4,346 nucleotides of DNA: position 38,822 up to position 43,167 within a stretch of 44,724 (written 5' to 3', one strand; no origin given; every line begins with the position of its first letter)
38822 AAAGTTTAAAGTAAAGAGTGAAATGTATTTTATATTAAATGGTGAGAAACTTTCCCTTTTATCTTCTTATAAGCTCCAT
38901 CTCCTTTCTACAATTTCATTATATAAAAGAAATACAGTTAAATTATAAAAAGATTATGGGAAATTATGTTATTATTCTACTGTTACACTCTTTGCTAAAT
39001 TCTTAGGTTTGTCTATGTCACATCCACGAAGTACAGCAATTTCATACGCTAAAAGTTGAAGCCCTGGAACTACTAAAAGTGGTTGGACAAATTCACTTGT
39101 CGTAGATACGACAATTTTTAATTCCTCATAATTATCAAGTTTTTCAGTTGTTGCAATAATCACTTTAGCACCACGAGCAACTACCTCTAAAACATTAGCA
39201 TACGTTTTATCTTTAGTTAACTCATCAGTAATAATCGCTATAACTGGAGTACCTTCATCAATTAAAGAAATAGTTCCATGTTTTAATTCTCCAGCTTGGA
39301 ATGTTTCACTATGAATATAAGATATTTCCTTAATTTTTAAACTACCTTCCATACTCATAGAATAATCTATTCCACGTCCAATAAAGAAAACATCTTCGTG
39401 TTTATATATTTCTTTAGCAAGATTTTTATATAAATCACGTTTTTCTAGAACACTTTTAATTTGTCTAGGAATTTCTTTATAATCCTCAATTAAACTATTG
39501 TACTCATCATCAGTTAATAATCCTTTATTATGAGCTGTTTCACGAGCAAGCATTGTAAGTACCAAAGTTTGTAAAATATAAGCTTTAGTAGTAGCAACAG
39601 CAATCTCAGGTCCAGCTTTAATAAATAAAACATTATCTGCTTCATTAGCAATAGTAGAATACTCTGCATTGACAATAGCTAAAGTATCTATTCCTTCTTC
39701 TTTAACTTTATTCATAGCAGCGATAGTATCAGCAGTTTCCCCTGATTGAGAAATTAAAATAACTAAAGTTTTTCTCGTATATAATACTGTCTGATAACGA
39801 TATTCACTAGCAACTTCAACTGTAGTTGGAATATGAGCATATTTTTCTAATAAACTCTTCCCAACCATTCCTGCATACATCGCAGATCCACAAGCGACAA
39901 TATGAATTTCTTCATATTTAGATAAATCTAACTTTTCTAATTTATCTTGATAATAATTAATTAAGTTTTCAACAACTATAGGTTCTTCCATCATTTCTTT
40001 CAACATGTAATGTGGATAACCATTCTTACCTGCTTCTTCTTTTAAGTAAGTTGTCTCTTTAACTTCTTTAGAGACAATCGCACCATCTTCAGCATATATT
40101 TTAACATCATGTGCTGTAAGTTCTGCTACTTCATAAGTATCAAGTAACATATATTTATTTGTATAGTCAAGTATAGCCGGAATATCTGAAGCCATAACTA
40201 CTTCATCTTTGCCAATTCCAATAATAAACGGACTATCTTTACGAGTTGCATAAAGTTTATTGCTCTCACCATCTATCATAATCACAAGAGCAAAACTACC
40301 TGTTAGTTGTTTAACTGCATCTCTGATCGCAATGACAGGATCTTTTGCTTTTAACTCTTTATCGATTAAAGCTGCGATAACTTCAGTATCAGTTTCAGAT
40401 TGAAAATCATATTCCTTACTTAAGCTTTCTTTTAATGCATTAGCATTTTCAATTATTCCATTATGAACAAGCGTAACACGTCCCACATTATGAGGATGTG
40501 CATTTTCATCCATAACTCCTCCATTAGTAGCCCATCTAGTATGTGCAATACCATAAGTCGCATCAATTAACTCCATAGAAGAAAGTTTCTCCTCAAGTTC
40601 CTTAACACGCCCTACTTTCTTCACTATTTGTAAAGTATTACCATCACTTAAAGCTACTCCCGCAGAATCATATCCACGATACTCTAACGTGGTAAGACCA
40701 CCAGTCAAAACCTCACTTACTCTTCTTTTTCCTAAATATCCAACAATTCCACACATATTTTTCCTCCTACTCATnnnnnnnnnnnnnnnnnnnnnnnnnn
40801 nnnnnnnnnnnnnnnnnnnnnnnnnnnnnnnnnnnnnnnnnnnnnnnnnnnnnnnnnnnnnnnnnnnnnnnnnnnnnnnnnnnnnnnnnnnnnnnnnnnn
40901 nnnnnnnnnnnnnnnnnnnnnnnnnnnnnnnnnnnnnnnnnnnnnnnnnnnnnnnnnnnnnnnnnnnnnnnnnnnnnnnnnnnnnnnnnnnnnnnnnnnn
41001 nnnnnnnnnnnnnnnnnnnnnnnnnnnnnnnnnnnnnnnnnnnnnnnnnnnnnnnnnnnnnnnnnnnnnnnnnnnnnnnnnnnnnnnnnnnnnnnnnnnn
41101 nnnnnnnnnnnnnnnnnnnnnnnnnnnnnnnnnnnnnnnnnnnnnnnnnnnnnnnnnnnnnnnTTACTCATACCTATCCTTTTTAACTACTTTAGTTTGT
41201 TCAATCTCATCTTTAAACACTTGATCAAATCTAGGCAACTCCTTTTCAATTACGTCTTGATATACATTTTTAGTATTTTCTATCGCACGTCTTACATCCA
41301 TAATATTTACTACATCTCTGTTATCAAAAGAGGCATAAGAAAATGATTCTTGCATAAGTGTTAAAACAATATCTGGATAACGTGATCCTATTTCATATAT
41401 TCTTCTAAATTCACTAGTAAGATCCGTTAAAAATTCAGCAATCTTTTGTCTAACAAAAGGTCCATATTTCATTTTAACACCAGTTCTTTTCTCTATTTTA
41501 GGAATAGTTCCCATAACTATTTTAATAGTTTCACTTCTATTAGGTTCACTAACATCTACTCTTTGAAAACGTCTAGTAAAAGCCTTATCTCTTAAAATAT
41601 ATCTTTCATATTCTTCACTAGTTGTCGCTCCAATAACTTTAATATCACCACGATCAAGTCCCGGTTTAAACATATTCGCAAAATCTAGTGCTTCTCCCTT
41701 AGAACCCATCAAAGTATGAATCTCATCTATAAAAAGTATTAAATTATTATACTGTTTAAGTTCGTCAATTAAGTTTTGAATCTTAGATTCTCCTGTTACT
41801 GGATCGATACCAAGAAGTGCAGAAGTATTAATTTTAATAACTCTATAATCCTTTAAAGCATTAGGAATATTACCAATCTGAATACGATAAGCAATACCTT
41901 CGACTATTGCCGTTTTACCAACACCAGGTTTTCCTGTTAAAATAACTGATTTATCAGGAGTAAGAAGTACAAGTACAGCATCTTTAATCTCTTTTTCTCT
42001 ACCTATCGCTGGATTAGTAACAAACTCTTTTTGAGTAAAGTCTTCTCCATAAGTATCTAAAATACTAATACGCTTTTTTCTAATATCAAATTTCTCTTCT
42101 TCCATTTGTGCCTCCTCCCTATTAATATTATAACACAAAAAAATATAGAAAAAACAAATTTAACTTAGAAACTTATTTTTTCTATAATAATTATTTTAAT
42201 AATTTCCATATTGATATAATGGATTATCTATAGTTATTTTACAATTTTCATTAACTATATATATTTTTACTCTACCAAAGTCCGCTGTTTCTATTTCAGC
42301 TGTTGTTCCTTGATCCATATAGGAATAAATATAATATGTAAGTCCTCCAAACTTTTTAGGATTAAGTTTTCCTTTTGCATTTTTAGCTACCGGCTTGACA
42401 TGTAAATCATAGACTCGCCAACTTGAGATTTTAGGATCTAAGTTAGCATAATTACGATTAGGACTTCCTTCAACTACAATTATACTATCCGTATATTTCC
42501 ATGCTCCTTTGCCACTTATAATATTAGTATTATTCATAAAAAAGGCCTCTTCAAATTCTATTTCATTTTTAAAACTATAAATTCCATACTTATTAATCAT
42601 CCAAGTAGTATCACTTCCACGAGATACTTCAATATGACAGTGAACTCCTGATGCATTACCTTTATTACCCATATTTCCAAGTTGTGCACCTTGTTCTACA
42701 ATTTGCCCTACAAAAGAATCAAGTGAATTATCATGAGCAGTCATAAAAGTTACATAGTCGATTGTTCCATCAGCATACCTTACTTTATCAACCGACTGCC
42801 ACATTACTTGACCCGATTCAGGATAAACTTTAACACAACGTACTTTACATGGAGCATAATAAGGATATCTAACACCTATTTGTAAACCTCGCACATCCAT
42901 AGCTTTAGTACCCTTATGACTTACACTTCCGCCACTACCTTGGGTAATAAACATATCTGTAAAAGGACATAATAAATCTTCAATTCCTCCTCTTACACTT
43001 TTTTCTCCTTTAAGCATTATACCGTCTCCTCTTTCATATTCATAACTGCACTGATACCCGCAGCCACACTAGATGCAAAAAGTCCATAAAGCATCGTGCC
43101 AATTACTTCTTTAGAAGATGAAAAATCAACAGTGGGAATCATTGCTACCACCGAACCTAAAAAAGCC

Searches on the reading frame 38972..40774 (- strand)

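Call 31: search_protein_families(library=pfam, proteins=[window:38972-40774:-], max_evalue=0.001)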
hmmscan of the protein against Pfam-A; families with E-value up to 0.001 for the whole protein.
window:38972-40774:- (600 aa): 4 families
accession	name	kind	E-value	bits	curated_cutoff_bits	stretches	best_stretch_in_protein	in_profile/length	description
PF01380.27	SIS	-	8.5e-46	155.4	25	2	284-410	2-129/131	SIS domain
PF13522.11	GATase_6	-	6e-17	62.3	27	1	69-196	7-129/130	Glutamine amidotransferase domain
PF13537.11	GATase_7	-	1.2e-14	54.8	25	1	96-202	20-122/123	Glutamine amidotransferase domain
PF13230.11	GATase_4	-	0.00011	21.6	23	1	62-147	62-147/272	Glutamine amidotransferases class-II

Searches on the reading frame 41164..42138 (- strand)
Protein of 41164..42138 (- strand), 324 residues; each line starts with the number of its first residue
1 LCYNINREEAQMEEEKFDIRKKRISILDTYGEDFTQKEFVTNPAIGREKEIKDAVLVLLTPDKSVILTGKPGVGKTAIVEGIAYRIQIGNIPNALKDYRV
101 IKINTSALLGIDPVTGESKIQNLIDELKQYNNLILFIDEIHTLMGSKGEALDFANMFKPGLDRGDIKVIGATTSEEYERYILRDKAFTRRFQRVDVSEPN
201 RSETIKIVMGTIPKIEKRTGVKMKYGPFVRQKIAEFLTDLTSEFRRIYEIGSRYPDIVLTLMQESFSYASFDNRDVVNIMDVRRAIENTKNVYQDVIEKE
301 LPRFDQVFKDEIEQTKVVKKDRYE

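Call 31: search_protein_families(library=pfam, proteins=[window:41164-42138:-], max_evalue=0.001)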
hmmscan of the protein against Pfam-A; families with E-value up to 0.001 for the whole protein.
window:41164-42138:- (324 aa): 7 families
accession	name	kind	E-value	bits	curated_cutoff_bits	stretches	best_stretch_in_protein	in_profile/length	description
PF00004.35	AAA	-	2.3e-14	54.4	21.2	1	65-191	1-127/131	ATPase family associated with various cellular activities (AAA)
PF05621.17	TniB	-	4.3e-06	26.7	22.4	1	118-196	106-184/189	Bacterial TniB protein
PF13191.12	AAA_16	-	5e-05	24.3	32.6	0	45-86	3-48/167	AAA ATPase domain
PF20720.3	nSTAND3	-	5.4e-05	23.4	27.2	1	55-103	10-51/155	Novel STAND NTPase 3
PF13401.12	AAA_22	-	0.00018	22.3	27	0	63-155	6-105/130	AAA domain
PF13173.12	AAA_14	-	0.00045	20.7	27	0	63-143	3-74/129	AAA domain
PF05496.18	RuvB_N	-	0.00053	20.2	27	0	64-151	35-104/159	Holliday junction DNA helicase RuvB P-loop domain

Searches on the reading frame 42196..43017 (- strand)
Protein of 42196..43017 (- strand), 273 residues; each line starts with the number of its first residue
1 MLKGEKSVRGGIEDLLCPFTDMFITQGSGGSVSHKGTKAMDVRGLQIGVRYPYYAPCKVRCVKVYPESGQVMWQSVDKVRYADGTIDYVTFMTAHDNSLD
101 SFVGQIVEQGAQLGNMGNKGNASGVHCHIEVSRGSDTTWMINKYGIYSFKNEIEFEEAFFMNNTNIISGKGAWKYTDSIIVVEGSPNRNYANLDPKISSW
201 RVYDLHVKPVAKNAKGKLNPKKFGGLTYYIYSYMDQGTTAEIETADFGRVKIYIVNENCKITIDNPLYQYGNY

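Call 31: search_protein_families(library=pfam, proteins=[window:42196-43017:-], max_evalue=0.001)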
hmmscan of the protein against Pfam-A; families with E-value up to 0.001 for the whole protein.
window:42196-43017:- (273 aa): 1 family
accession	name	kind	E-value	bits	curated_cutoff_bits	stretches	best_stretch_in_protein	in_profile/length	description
PF01551.29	Peptidase_M23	-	5e-06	27.1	28.7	1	92-134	48-90/96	Peptidase family M23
